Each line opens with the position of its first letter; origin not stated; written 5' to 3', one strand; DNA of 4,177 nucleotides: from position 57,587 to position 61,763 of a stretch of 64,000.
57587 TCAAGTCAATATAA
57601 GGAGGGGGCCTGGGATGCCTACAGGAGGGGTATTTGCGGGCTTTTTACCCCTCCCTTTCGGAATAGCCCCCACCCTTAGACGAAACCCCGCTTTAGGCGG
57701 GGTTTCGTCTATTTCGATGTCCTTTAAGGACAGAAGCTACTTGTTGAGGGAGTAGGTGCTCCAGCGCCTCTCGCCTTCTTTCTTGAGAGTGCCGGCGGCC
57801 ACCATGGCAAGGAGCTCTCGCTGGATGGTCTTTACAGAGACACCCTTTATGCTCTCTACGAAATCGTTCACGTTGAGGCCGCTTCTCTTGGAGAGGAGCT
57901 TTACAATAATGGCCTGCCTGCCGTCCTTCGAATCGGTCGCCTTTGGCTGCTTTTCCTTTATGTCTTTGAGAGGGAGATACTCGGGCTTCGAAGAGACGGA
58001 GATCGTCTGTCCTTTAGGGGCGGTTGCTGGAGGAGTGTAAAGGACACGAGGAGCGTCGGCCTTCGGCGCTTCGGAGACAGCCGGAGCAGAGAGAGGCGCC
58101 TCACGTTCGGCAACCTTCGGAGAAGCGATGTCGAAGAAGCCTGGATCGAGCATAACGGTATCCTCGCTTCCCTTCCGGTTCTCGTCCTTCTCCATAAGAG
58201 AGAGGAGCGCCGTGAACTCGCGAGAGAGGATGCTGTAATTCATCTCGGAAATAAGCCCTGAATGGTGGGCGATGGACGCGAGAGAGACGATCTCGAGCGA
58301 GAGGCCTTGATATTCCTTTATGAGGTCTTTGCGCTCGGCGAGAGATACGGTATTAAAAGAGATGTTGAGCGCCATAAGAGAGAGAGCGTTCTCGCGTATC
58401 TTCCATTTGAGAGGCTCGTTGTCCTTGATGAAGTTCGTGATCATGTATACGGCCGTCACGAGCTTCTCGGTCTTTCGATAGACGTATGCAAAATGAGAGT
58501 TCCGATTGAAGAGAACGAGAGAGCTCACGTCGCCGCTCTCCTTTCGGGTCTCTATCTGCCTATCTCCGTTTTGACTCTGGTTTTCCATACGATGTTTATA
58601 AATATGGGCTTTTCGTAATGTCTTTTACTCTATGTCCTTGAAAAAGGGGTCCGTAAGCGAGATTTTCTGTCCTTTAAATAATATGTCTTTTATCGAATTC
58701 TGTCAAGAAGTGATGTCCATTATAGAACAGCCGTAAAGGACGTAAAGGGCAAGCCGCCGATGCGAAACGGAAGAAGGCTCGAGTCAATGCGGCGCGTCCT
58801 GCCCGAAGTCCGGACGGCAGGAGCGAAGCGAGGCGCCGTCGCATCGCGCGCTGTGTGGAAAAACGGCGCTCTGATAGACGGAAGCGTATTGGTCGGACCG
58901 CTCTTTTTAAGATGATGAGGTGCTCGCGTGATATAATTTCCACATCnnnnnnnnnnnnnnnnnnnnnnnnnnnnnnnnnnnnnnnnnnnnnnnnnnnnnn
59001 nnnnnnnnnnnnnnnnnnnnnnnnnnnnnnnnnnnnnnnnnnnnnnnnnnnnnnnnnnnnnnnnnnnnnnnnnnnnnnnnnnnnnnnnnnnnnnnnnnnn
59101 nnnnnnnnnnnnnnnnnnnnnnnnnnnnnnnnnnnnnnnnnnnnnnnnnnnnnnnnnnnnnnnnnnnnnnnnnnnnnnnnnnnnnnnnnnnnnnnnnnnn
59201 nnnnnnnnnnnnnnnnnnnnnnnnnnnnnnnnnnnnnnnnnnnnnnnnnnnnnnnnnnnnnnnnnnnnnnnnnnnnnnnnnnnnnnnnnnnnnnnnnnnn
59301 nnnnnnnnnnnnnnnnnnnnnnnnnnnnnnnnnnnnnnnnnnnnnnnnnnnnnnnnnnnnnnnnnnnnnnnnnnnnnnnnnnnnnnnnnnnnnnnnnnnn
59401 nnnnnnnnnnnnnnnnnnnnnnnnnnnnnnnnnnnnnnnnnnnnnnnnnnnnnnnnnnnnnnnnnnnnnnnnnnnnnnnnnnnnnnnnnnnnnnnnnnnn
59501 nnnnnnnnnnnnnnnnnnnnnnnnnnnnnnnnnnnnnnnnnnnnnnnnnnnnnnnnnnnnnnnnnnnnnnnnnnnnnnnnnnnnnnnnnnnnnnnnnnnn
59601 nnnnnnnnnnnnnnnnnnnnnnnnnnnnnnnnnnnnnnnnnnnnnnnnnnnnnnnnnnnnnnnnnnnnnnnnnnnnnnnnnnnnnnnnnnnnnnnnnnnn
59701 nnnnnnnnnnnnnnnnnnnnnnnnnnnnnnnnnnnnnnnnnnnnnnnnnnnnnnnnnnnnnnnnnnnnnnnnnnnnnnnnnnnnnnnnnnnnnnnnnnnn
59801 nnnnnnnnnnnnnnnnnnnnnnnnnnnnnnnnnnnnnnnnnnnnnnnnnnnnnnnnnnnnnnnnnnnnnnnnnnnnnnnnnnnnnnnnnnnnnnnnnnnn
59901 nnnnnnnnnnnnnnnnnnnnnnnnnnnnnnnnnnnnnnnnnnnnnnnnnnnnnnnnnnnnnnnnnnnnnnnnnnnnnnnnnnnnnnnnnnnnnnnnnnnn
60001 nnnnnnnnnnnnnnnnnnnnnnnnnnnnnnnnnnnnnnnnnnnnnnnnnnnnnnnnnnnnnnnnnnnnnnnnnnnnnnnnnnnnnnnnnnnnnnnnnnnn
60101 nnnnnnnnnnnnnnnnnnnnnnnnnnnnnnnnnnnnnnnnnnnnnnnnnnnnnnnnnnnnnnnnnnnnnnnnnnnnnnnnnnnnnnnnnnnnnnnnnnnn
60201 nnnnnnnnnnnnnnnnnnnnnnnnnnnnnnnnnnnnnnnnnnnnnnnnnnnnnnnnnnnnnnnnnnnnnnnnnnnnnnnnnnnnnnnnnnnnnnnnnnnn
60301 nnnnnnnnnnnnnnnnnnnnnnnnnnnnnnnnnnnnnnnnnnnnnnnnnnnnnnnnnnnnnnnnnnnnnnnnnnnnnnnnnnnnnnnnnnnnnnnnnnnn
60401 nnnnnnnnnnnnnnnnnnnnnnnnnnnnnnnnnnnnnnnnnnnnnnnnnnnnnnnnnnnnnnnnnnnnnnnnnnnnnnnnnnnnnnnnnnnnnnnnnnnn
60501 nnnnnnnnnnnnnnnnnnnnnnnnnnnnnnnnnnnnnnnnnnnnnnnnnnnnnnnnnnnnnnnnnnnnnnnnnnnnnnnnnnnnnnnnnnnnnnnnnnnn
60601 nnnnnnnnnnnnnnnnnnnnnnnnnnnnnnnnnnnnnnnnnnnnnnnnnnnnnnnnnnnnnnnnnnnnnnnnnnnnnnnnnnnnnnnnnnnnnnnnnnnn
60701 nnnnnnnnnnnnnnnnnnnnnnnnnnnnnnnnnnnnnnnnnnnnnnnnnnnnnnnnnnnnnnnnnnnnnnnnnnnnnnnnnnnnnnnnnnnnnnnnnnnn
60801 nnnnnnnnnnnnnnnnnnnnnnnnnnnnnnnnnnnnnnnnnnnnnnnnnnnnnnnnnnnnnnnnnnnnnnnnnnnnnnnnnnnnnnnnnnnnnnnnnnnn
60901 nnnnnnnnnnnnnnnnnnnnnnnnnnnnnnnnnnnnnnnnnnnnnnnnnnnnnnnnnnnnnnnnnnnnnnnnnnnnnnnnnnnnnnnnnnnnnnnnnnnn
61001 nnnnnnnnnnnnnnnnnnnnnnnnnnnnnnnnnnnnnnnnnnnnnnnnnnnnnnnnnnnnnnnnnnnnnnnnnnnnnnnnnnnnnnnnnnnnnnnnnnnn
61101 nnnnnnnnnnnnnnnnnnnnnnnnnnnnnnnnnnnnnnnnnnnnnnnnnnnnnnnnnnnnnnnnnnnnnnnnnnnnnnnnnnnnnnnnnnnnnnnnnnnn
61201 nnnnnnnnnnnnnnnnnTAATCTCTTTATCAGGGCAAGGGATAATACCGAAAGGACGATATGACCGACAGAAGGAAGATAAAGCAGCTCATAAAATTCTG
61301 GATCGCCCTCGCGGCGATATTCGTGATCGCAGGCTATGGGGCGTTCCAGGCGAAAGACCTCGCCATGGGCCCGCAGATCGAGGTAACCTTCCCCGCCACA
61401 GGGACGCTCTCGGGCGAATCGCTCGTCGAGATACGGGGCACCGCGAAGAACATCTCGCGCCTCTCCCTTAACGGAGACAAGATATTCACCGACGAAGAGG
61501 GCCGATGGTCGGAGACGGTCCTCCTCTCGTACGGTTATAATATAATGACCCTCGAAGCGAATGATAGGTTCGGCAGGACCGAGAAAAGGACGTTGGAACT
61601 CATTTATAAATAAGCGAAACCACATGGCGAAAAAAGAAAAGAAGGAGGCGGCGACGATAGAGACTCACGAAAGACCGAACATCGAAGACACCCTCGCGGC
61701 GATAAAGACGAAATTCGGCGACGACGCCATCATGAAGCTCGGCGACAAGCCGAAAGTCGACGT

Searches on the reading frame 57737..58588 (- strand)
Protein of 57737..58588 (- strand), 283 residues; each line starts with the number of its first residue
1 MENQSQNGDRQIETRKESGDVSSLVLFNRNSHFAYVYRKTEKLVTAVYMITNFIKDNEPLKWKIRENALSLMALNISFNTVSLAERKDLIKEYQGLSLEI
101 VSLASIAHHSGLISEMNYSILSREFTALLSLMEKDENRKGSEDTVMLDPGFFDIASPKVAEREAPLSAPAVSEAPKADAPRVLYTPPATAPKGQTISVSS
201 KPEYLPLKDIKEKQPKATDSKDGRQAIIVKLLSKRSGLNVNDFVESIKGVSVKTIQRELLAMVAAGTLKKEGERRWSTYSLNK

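Call 32: search_protein_families(library=pfam, proteins=[window:57737-58588:-], max_evalue=0.01)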
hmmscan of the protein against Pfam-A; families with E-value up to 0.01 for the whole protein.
window:57737-58588:- (283 aa): 2 families
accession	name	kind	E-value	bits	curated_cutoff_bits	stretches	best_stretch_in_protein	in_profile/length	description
PF08220.18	HTH_DeoR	-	0.00048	20.2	21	1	224-270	1-46/57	DeoR-like helix-turn-helix domain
PF17066.10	RITA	-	0.0018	18.3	29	1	164-224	121-177/268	RBPJ-interacting and tubulin associated protein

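Call 72: search_protein_families(library=ncbifam, proteins=[window:57737-58588:-], max_evalue=0.01)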
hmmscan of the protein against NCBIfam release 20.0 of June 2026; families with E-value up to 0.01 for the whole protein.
window:57737-58588:- (283 aa): 0 families

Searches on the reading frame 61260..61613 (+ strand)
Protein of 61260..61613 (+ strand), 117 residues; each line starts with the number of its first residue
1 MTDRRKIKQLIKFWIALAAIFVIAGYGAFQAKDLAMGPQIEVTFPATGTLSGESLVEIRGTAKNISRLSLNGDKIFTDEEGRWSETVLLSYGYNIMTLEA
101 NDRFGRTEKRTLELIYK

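Call 32: search_protein_families(library=pfam, proteins=[window:61260-61613:+], max_evalue=0.01)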
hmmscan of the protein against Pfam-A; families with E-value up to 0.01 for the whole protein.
window:61260-61613:+ (117 aa): 1 family
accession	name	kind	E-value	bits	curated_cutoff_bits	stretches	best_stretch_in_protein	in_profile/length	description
PF09136.16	Glucodextran_B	-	2.6e-09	37.3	27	1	38-113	1-78/83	Glucodextranase, domain B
